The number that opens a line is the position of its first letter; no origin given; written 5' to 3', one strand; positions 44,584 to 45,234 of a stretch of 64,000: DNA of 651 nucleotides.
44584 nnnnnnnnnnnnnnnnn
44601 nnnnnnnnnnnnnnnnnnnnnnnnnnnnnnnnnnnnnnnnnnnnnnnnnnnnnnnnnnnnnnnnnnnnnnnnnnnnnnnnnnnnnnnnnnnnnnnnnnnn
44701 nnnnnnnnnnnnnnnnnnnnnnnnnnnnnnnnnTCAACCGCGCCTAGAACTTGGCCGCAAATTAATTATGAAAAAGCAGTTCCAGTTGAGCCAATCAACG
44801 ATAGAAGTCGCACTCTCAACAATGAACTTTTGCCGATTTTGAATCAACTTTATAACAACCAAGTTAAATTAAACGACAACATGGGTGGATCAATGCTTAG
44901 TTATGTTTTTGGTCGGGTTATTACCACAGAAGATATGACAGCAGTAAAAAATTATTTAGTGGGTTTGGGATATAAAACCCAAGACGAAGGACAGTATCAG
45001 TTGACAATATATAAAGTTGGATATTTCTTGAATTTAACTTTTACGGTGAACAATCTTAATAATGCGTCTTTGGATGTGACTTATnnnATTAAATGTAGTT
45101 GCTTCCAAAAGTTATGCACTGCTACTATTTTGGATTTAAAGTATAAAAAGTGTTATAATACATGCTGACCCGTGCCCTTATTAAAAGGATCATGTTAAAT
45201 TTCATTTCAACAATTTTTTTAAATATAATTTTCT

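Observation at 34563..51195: Seventeen-kb cluster of large secreted and membrane-anchored proteins, including duplicated beta-propeller proteins with a private C-terminal domain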

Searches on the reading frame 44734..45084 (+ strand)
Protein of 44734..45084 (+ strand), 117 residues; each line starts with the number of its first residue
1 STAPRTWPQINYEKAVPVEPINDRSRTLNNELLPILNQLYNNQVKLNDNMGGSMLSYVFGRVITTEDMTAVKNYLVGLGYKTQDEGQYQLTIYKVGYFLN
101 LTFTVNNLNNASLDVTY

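Call 29: search_protein_representatives(alignment_id=A2)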
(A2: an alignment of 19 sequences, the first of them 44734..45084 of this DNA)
Query: 19 sequences, 117 profile positions. Proteins with E-value up to 0.001 (for the whole library): 93; up to 1e-10: 64; up to 1e-30: 16. The best 93 are listed.
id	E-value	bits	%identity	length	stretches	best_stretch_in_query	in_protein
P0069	1.6e-50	186.0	-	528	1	1-117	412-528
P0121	2.7e-50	185.3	-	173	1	1-117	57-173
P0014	2.6e-47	175.7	-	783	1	2-117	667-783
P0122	7.1e-42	158.1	-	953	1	2-117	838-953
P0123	1.9e-39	150.3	-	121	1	16-106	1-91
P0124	6.9e-39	148.5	-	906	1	4-117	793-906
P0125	7.4e-39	148.4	-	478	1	2-117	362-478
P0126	7.3e-38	145.2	-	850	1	3-117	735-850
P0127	4.0e-37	142.8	-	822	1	3-117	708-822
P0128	1.1e-35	138.1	-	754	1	2-117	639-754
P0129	1.5e-35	137.7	-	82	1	36-117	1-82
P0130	3.2e-34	133.4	-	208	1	3-116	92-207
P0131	1.0e-33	131.8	-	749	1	2-117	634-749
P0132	1.2e-33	131.6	-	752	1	3-117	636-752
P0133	5.1e-33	129.6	-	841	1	3-117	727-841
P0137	1.5e-27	112.0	-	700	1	3-115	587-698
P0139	9.0e-26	106.2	-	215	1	9-117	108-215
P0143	7.9e-25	103.2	-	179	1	2-117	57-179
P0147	3.6e-24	101.0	-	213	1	9-117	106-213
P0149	2.4e-23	98.4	-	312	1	11-117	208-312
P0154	9.6e-22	93.2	-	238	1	6-117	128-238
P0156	9.4e-21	90.0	-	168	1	3-117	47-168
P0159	7.7e-20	87.1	-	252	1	1-116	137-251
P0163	1.7e-18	82.8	-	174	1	2-117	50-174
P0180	8.6e-12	61.1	-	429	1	12-115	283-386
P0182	1.0e-11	60.9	-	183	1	2-117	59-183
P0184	4.1e-09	52.5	-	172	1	12-87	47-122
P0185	4.6e-09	52.3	-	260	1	3-117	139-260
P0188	9.8e-08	48.0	-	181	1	3-117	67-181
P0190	3.0e-07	46.4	-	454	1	27-95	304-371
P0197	4.2e-06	42.8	-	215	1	12-85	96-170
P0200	1.7e-05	40.8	-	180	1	12-84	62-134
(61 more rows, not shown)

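Call 35: predict_structure(alignment_id=A2)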
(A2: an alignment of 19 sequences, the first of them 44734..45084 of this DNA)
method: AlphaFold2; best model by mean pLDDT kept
length: 117 residues; sequences in the alignment: 19
mean_pLDDT: 95.7   pTM: 0.88
mean pLDDT of the five models: 95.7, 95.6, 95.2, 94.6, 93.9
residues with pLDDT >= 90: 111; 70-90: 5; 50-70: 1; < 50: 0
segments of 3 or more residues with pLDDT < 50: none
pLDDT, mean of each block of 10 residues (from residue 1): 87 97 96 97 96 95 97 97 96 96 97 97
secondary structure, 60 per line:
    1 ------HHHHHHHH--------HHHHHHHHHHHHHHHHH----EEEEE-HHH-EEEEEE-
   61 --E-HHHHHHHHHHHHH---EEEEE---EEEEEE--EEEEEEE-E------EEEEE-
elements in order: H7-14 H23-39 E44-48 E54-59 H65-77 E81-85 E89-94 E97-103 E112-116
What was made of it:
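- On Known C-terminal sorting or anchor signals (LPXTG, PEP-CTERM, T9SS CTD, SLH, LysM, PG_binding): The CTD is a folded alpha/beta domain (call 35).
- Closest known: Small bitopic assembly proteins with a C-terminal alpha-beta-beta repeat domain. Same: The secondary-structure order of the CTD contains two alpha-beta-beta units (call 35).
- AF2 pLDDT 95.7 (call 35).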

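Call 37: list_cluster_members(proteins=[P0139, P0143, P0156, P0163, P0147, P0182, P0122, P0128, P0137, P0075])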
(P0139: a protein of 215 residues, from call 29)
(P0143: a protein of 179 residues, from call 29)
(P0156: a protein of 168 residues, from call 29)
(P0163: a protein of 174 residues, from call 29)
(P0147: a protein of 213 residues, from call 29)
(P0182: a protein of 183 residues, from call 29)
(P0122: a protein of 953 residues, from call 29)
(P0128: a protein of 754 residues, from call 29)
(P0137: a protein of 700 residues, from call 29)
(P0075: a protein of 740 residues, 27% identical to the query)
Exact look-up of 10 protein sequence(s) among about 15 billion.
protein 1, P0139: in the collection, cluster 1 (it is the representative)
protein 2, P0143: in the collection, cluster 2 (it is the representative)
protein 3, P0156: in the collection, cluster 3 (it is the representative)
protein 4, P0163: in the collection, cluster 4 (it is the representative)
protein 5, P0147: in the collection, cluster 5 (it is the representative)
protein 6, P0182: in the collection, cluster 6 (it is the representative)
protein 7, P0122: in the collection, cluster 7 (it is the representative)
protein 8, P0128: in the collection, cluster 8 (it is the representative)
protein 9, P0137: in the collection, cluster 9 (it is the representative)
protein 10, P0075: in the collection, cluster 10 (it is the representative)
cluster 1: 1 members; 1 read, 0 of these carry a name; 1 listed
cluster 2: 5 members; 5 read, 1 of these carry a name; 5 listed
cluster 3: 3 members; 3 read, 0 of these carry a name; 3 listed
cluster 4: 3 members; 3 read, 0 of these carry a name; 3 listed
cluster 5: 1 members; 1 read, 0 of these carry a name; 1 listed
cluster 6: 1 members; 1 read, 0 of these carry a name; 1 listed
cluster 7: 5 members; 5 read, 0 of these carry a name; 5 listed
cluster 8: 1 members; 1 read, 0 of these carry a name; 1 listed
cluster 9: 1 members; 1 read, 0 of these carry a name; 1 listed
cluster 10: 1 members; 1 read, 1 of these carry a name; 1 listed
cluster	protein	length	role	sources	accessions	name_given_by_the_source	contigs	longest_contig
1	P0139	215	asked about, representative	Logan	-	-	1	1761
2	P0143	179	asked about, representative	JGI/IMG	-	hypothetical protein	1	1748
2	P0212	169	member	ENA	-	-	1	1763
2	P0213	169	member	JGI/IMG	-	-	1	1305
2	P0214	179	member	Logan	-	-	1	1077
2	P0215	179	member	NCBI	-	-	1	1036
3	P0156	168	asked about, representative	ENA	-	-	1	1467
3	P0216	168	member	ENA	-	-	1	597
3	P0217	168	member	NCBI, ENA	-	-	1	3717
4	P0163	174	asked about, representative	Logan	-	-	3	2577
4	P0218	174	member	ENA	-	-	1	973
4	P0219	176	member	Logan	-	-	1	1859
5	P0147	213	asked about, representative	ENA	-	-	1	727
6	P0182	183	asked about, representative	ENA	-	-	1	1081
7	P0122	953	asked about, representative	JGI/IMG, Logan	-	-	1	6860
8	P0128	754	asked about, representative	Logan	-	-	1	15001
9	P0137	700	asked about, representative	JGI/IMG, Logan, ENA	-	-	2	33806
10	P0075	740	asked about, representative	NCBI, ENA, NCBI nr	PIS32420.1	hypothetical protein COT40_00075 [Candidatus Peregrinibacteria bacterium ... | MAG: hypothetical protein COT40_00075 [Candidatus Peregrinibacteria bacterium ...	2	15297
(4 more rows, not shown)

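Call 40: search_solved_structures(query=A2, max_evalue=10)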
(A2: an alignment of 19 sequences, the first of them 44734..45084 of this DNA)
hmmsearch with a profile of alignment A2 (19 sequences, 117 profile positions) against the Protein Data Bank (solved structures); distinct sequences matched with E-value up to 10: 8.
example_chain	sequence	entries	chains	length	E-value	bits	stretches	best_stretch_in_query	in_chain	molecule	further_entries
2iw4_A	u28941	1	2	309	0.018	18.1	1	34-98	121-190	MANGANESE-DEPENDENT INORGANIC PYROPHOSPHATASE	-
1k23_A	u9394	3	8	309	0.019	18.1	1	34-98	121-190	Manganese-dependent inorganic pyrophosphatase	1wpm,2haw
1wpn_A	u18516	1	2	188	0.046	16.8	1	34-96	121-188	Manganese-dependent inorganic pyrophosphatase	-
8w2z_A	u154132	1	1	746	0.41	13.7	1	39-88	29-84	HNH nuclease domain-containing protein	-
8zq9_B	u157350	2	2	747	0.41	13.7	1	39-88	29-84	a protein | HNH nuclease domain-containing protein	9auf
8zdr_C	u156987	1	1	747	0.41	13.7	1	39-88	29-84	a protein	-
8w2s_A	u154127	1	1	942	0.54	13.3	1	39-88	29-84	HNH nuclease domain-containing protein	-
6aq3_A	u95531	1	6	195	1.1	12.4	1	45-96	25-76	trafficking protein particle complex subunit 3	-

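Call 41: fold_search(model_id=the predicted structure, library=pdb)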
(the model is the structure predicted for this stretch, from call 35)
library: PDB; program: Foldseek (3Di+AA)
matches with E <= 10: 531; with E <= 0.001: 0
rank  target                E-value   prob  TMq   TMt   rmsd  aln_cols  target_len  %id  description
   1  5f4h_C                1.2e-02  0.97  0.30  0.11   5.4        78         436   13  Archael RuvB-like Holiday junction helicase (released 2016-12-21)
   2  5f4h_B                1.8e-02  0.89  0.31  0.12   5.7        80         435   14  Archael RuvB-like Holiday junction helicase (released 2016-12-21)
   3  2v7s                  2.4e-02  0.99  0.49  0.37   4.4       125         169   14  Crystal structure of the putative lipoprotein LppA from Mycobacterium tuberculosis (released 2008-08-26)
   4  5f4h_A                3.3e-02  0.87  0.29  0.10   5.5        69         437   16  Archael RuvB-like Holiday junction helicase (released 2016-12-21)
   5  2zio                  5.7e-02  0.90  0.35  0.19   4.7        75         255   16  Crystal structure of the catalytic domain of pyrrolysyl-tRNA synthetase in complex with AlocLys-AMP and PNP (released 2008-12-02)
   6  4zib                  7.7e-02  0.85  0.35  0.19   4.6        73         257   16  Crystal Structure of the C-terminal domain of PylRS mutant bound with 3-benzothienyl-l-alanine and ATP (released 2016-03-02)
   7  8ris                  9.8e-02  0.84  0.35  0.19   4.6        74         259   16  Computationally redesigend variant of Pyrrolysyl-tRNA Synthetase (Y306A) (released 2025-01-01)
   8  4bwa                  9.8e-02  0.82  0.35  0.18   4.7        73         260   16  PylRS Y306G, Y384F, I405R mutant in complex with adenylated norbornene (released 2013-07-31)
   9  2q7g                  1.0e-01  0.47  0.37  0.20   9.9       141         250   11  Pyrrolysine tRNA Synthetase bound to a pyrrolysine analogue (cyc) and ATP (released 2007-07-24)
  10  2e3c                  1.6e-01  0.72  0.35  0.18   4.7        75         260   16  Crystal structure of the catalytic domain of pyrrolysyl-tRNA synthetase (released 2007-12-11)
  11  4tqd                  1.7e-01  0.75  0.35  0.19   4.6        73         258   18  Crystal Structure of the C-terminal domain of IFRS bound with 3-iodo-L-Phe and ATP (released 2014-11-12)
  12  4ch5                  1.8e-01  0.69  0.35  0.18   4.7        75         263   17  Structure of pyrrolysyl-tRNA synthetase in complex with adenylated propionyl lysine (released 2014-03-19)
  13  7ze0_MODEL_1_A        1.9e-01  0.38  0.31  0.38   6.0        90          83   13  Solution structure of the PulM C-terminal domain from Klebsiella oxytoca (released 2023-01-18)
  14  2zfd_B                2.1e-01  0.96  0.37  0.37   2.5        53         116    6  The crystal structure of plant specific calcium binding protein AtCBL2 in complex with the regulatory domain of AtCIPK (released 2008-02-19)
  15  3vqy                  2.6e-01  0.63  0.35  0.19   4.7        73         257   16  Crystal structure of the catalytic domain of pyrrolysyl-tRNA synthetase in complex with BocLys and AMPPNP (form 2) (released 2013-01-02)
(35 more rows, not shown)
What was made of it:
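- Closest known: Small bitopic assembly proteins with a C-terminal alpha-beta-beta repeat domain. Same: PulM's C-terminal domain appears as a weak Foldseek hit (call 41, rank 13).
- Closest known: Mycobacterium tuberculosis lipoprotein LppA. Same: It is likewise a lipid-anchored extracytoplasmic alpha/beta protein (call 41).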

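Call 74: search_protein_families(library=pfam, alignment_id=A2, max_evalue=1)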
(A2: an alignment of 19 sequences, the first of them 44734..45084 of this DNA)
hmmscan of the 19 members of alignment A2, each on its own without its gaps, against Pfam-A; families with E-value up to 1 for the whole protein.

A. member 1, window:44734-45084:+ (117 aa): 2 families
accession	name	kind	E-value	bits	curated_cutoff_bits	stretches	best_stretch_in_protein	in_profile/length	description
PF19820.4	DUF6303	-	0.12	12.7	25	0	5-29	25-49/93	Family of unknown function (DUF6303)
PF14907.12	NTP_transf_5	-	0.22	11.5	31.2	1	63-111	101-151/249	Uncharacterised nucleotidyltransferase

B. families by the number of members that match (of 19 scanned): 20 families
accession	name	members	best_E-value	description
PF14907.12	NTP_transf_5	5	0.029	Uncharacterised nucleotidyltransferase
PF19820.4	DUF6303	4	0.0063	Family of unknown function (DUF6303)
PF07624.16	PSD2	3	0.011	Protein of unknown function (DUF1585)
PF08998.16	Epsilon_antitox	2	0.016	Bacterial epsilon antitoxin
PF00959.24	Phage_lysozyme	1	0.00099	Phage lysozyme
PF11508.13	DUF3218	1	0.0068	Protein of unknown function (DUF3218)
PF16218.11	Peptidase_C101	1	0.026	Peptidase family C101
PF08823.16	PG_binding_2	1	0.038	Putative peptidoglycan binding domain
PF11254.13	DUF3053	1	0.055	Protein of unknown function (DUF3053)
PF03513.19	Cloacin_immun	1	0.059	Cloacin immunity protein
PF12771.13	SusD-like_2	1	0.06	Starch-binding associating with outer membrane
PF00496.27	SBP_bac_5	1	0.069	Bacterial extracellular solute-binding proteins, family 5 Middle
PF09123.17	DUF1931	1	0.083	Domain of unknown function (DUF1931)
PF22548.2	AEP-TOTE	1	0.091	TOTE conflict system, Archaeo-Eukaryotic Primase domain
PF24051.1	DUF7355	1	0.12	Domain of unknown function (DUF7355)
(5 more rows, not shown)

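Call 76: fold_search(model_id=the predicted structure, library=viral)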
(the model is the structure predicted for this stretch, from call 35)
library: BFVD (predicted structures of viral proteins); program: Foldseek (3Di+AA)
matches with E <= 10: 680; with E <= 0.001: 0
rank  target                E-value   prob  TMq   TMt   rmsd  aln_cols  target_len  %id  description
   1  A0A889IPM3            8.2e-03  1.00  0.47  0.46   5.9       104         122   14  (no name in the UniProt tables at hand)
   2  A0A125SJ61            1.0e-02  1.00  0.52  0.31   3.3        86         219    8  (no name in the UniProt tables at hand)
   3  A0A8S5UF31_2          1.4e-02  1.00  0.57  0.11   4.8       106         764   13  Chromatin remodeling complex ATPase [Myoviridae sp. ctcyQ27]
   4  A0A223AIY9            1.7e-02  1.00  0.62  0.66   2.8        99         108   13  Uncharacterized protein [Acidovorax phage ACP17]
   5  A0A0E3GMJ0            2.6e-02  0.98  0.44  0.49   3.9        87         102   15  Uncharacterized protein [Enterobacteria phage JenP1]
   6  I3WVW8                2.7e-02  0.97  0.44  0.46   5.0       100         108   12  Uncharacterized protein [Acinetobacter phage ZZ1]
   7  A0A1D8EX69            3.3e-02  0.99  0.53  0.54   3.6       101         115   15  Uncharacterized protein [Campylobacter phage vB_CjeM_Los1]
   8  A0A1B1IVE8            3.3e-02  0.96  0.37  0.30   4.7        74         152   18  (no name in the UniProt tables at hand)
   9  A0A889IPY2            3.5e-02  0.92  0.47  0.47   9.5       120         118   10  (no name in the UniProt tables at hand)
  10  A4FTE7                6.0e-02  0.99  0.52  0.58   6.3       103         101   18  Uncharacterized protein [Cyprinid herpesvirus 3]
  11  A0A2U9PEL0            6.4e-02  0.60  0.31  0.22   5.8        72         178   22  Uncharacterized protein [Erwinia phage vB_EamM-Bue1]
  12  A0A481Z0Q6            6.8e-02  0.98  0.42  0.11   2.7        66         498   17  Serine/threonine protein kinase [Mimivirus LCMiAC01]
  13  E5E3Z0                7.6e-02  0.98  0.48  0.27   3.6        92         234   12  Uncharacterized protein [Acinetobacter phage Acj61]
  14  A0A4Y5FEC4            8.6e-02  0.47  0.32  0.34  12.0       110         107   13  Uncharacterized protein [Lactobacillus phage 521B]
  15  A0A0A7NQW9            8.6e-02  0.47  0.29  0.21   5.3        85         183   14  Uncharacterized protein [Lactobacillus phage LfeInf]
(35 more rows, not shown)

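Call 78: list_cluster_members(proteins=[P0180, P0190, P0184, P0197, P0200, P0188, P0154, P0149, P0159, P0185])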
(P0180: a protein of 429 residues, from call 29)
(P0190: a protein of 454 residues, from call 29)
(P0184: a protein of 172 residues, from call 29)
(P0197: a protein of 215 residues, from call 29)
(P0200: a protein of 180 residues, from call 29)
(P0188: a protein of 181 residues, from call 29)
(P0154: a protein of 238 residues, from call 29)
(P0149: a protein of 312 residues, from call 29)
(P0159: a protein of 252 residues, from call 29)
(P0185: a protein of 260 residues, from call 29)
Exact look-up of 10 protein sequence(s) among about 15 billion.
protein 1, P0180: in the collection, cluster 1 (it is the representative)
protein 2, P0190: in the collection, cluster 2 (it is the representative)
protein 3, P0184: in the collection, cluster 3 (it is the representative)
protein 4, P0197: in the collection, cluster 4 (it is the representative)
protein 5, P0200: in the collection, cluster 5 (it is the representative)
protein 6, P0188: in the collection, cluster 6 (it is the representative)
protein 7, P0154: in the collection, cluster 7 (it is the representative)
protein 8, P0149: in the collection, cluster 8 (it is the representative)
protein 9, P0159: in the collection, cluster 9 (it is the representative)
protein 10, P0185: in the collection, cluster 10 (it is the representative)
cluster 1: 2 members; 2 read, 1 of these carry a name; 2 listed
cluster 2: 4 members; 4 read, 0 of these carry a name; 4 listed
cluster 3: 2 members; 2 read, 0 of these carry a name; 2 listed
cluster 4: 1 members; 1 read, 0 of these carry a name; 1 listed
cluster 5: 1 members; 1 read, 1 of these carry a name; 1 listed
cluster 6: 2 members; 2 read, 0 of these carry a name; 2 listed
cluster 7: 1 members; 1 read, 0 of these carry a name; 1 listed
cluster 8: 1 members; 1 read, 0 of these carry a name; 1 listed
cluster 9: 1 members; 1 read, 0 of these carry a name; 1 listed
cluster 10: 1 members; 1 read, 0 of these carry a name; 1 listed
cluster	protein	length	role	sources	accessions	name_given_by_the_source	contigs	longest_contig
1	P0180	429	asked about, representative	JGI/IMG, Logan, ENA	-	-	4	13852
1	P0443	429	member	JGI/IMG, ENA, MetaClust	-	\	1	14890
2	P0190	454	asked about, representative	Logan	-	-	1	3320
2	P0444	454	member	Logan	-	-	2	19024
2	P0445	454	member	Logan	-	-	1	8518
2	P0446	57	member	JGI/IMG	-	-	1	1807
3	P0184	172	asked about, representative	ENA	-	-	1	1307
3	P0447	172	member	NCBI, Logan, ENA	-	-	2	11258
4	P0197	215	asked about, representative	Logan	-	-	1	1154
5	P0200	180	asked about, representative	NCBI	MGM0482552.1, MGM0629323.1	MAG: hypothetical protein ACQEP6_01655 [Patescibacteria group bacterium]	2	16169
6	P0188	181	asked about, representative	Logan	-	-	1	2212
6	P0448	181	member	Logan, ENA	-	-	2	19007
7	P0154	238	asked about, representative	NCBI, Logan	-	-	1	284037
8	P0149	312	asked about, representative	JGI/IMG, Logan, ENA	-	-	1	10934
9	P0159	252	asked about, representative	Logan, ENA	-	-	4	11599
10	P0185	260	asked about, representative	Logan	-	-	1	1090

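Call 79: find_encoding_contigs(protein=P0154, flank=6000, max_places=1)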
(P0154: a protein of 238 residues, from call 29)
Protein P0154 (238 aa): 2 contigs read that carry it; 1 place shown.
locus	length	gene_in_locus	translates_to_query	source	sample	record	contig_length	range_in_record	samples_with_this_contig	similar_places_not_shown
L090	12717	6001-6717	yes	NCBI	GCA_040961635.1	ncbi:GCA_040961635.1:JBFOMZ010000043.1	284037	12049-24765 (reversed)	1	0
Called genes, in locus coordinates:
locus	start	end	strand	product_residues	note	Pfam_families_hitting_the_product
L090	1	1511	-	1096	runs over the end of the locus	PF13750:Big_3_3 (faint), PF17957:Big_7, PF00932:LTD (weak)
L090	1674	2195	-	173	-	-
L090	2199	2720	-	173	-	-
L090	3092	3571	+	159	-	PF21982:RecX_HTH1, PF02631:RecX_HTH2, PF21981:RecX_HTH3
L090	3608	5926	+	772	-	PF01326:PPDK_N, PF00391:PEP-utilizers, PF02896:PEP-utilizers_C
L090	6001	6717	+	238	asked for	-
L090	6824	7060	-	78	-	-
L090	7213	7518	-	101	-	-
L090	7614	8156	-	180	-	-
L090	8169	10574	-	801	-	PF21882:Gp53-like_C (faint), PF26128:Gad2 (faint), PF09458:H_lectin (weak)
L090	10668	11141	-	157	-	PF00293:NUDIX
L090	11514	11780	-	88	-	PF12961:DUF3850, PF04266:ASCH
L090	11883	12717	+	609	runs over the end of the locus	PF01807:Zn_ribbon_DnaG, PF08275:DNAG_N, PF01751:Toprim, PF13155:Toprim_2, PF13662:Toprim_4, PF10410:DnaB_bind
